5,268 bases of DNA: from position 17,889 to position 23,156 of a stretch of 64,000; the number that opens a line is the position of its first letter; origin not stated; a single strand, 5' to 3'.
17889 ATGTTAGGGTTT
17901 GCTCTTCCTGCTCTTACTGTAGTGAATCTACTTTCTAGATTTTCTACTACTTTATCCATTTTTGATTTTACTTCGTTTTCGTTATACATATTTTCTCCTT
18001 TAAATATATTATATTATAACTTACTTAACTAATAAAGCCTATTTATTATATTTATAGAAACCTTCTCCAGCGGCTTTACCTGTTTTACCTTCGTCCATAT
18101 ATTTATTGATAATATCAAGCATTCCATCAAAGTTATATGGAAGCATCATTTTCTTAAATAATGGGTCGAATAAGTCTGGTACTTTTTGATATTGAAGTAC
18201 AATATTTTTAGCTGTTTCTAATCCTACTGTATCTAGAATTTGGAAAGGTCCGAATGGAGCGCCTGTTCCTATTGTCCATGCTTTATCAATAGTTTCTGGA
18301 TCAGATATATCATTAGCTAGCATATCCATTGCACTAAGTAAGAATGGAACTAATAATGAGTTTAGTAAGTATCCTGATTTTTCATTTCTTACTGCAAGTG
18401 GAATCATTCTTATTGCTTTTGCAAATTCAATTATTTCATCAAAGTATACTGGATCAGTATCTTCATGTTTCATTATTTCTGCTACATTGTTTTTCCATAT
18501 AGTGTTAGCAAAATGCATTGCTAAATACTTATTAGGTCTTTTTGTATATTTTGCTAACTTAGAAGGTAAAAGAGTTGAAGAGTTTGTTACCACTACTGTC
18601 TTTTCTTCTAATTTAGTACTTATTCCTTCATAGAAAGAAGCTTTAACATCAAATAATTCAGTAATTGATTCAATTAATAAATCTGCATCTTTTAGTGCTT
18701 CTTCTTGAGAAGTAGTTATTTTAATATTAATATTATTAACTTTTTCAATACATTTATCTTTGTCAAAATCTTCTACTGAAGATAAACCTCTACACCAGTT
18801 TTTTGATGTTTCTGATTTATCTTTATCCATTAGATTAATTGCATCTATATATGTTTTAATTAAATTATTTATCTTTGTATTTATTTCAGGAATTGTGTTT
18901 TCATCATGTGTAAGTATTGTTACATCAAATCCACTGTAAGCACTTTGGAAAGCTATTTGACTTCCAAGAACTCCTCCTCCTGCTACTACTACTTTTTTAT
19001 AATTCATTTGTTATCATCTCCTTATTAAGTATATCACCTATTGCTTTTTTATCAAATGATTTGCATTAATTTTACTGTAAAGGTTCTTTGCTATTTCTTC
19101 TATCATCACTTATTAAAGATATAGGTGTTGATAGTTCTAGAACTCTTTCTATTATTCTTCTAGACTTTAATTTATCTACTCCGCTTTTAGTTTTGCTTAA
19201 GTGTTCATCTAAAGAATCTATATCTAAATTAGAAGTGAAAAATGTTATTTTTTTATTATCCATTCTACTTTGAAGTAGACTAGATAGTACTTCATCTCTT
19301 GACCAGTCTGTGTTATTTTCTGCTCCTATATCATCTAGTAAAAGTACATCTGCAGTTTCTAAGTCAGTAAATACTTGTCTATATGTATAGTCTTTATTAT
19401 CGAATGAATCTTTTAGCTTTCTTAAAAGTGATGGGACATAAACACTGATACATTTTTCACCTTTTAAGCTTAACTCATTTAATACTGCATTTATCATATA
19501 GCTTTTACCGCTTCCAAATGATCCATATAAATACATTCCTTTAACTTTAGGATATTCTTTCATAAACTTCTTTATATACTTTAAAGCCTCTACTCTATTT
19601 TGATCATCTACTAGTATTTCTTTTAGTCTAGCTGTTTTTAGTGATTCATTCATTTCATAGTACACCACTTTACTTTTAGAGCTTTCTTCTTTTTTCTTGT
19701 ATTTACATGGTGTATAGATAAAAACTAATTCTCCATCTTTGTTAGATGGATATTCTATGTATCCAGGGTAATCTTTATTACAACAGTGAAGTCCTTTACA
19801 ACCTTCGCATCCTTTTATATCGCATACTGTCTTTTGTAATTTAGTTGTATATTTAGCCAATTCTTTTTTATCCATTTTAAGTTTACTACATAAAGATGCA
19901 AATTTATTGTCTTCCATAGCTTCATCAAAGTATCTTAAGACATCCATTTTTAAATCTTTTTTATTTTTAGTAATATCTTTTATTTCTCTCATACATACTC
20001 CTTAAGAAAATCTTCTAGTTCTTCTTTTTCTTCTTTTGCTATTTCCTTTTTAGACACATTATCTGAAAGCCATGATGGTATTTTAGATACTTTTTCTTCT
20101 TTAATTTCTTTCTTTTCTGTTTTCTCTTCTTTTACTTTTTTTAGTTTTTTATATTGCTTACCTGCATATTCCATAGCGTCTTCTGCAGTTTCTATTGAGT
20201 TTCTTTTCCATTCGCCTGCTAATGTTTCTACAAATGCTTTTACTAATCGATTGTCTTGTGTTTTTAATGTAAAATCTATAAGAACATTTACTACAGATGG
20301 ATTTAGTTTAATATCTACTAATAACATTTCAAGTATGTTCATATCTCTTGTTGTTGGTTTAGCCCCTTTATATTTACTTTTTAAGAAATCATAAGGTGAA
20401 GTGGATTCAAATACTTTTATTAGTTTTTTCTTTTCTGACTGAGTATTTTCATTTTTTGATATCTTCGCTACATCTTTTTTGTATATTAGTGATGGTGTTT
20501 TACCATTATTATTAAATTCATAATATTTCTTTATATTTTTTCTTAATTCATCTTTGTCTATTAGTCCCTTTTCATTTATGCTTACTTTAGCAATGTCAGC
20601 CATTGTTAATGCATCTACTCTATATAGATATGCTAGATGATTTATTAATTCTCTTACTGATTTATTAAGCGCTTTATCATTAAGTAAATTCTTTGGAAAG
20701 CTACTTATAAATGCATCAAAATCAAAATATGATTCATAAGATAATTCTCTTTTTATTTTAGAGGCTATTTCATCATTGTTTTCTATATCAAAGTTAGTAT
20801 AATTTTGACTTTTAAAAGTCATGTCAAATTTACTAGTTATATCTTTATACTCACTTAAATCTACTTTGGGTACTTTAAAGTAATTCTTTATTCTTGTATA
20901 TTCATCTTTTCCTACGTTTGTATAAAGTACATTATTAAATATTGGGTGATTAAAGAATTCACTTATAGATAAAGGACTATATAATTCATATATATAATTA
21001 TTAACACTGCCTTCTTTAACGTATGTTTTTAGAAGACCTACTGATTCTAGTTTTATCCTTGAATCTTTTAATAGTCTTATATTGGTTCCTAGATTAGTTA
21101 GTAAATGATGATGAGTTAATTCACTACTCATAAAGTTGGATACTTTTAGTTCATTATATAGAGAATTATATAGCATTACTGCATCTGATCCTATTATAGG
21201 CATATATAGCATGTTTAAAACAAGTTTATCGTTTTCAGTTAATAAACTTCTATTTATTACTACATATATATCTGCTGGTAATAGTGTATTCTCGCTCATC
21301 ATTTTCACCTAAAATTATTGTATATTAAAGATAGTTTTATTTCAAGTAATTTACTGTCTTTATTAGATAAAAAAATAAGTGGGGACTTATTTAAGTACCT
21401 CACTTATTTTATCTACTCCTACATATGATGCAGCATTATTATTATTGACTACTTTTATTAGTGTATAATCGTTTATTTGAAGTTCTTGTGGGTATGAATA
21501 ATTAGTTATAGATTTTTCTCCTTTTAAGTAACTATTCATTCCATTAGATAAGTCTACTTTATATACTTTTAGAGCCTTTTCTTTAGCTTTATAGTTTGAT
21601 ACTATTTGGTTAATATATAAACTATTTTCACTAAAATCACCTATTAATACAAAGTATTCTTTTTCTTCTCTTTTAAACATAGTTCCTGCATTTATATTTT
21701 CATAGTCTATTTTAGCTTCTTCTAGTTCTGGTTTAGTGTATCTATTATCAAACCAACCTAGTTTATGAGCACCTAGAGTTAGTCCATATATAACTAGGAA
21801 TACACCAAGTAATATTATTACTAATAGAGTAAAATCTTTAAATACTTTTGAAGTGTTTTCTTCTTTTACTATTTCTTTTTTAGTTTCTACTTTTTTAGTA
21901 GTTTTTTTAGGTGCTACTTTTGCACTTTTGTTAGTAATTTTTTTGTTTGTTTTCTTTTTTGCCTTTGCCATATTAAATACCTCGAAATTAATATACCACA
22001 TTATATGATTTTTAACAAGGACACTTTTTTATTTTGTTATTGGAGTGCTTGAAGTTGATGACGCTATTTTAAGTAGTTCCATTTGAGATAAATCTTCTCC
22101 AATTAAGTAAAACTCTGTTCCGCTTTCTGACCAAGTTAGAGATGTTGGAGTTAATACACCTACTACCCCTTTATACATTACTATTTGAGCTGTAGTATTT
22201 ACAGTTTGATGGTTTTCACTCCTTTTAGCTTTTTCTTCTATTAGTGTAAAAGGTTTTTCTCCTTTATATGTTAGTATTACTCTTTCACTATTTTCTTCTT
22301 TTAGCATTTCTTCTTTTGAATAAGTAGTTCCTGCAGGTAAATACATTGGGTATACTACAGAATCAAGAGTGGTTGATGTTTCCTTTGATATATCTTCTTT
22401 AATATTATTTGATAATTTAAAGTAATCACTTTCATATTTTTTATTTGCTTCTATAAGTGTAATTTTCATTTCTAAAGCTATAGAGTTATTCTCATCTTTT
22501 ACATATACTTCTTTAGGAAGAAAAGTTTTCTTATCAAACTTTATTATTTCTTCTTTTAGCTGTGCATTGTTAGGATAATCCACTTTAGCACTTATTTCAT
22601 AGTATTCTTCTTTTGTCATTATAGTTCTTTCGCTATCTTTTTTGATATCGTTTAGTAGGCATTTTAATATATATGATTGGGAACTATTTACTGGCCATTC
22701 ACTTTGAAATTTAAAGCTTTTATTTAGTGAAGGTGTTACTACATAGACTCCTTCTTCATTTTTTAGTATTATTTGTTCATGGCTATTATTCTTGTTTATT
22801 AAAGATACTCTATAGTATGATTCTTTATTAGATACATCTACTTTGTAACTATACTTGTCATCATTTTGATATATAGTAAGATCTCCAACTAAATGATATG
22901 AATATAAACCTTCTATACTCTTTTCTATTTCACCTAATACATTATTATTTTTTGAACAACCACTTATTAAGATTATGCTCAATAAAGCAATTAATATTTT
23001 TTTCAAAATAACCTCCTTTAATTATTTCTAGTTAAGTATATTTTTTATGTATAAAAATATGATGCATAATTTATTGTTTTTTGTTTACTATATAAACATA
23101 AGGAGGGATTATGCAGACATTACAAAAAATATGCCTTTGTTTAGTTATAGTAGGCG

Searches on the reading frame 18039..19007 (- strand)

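Call 26: search_protein_families(library=pfam, proteins=[window:18039-19007:-], max_evalue=0.01)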
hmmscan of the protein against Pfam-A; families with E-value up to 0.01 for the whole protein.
window:18039-19007:- (322 aa): 6 families
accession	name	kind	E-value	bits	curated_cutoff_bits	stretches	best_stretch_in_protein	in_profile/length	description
PF02737.24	3HCDH_N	-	4.3e-33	115.2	22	1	5-207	1-178/180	3-hydroxyacyl-CoA dehydrogenase, NAD binding domain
PF00725.27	3HCDH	-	1.4e-17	64.4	22.1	1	212-320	1-97/97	3-hydroxyacyl-CoA dehydrogenase, C-terminal domain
PF01210.29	NAD_Gly3P_dh_N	-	0.00011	22.6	23.1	1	5-59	1-53/158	NAD-dependent glycerol-3-phosphate dehydrogenase N-terminus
PF03446.21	NAD_binding_2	-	0.00092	19.7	21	0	81-146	30-96/161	NAD binding domain of 6-phosphogluconate dehydrogenase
PF01262.27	AlaDh_PNT_C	-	0.0031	17.4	23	1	5-113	30-98/214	Alanine dehydrogenase/PNT, C-terminal domain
PF01134.28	GIDA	-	0.0065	16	22.1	0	5-42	1-38/391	Glucose inhibited division protein A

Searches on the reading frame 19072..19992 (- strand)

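Call 69: search_protein_families(library=pfam, proteins=[window:19072-19992:-], max_evalue=0.00001)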
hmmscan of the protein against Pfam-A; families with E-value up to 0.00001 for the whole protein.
window:19072-19992:- (306 aa): 1 family
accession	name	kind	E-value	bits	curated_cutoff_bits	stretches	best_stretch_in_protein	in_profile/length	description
PF00004.35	AAA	-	4e-08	34.2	21.2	1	153-266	1-119/131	ATPase family associated with various cellular activities (AAA)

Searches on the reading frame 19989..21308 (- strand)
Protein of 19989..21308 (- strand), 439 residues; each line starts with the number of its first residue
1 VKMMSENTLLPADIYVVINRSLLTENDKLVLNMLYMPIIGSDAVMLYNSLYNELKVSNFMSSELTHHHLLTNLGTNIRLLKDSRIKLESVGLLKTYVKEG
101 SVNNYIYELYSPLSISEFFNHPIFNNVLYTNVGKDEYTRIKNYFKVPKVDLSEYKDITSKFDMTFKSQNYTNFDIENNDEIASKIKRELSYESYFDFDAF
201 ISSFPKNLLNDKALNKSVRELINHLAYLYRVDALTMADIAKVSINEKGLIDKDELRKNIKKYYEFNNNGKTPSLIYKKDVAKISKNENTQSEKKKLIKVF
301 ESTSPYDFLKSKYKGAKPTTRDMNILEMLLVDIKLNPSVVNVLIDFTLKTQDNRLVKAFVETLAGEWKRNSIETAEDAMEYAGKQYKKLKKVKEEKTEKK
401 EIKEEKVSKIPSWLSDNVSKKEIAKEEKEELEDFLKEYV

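Call 69: search_protein_families(library=pfam, proteins=[window:19989-21308:-], max_evalue=0.00001)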
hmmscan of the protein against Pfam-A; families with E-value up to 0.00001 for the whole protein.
window:19989-21308:- (439 aa): 1 family
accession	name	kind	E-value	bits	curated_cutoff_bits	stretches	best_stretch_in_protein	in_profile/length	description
PF07261.16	DnaB_2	-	2.6e-09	37.1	22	1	312-381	6-73/74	Replication initiation and membrane attachment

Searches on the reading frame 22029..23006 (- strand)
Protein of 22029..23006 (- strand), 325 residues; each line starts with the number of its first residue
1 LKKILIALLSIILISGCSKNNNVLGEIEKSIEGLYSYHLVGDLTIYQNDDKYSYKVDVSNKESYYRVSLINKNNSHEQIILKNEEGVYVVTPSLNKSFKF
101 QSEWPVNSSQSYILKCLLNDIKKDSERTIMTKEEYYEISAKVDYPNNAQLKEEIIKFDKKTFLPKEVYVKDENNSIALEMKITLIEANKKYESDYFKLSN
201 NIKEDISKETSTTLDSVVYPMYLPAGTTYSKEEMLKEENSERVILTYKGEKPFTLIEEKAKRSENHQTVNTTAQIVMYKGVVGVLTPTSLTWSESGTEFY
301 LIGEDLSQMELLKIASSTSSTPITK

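Call 27: search_protein_families(library=pfam, proteins=[window:22029-23006:-], max_evalue=0.01)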
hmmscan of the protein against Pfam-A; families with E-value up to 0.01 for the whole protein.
window:22029-23006:- (325 aa): 2 families
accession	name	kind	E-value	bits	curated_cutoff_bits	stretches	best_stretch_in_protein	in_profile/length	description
PF14285.11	DUF4367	-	2.7e-05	25.1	22.1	1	219-317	3-109/110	Domain of unknown function (DUF4367)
PF08139.17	LPAM_1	-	0.0054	17.6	20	1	1-18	1-18/18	Prokaryotic membrane lipoprotein lipid attachment site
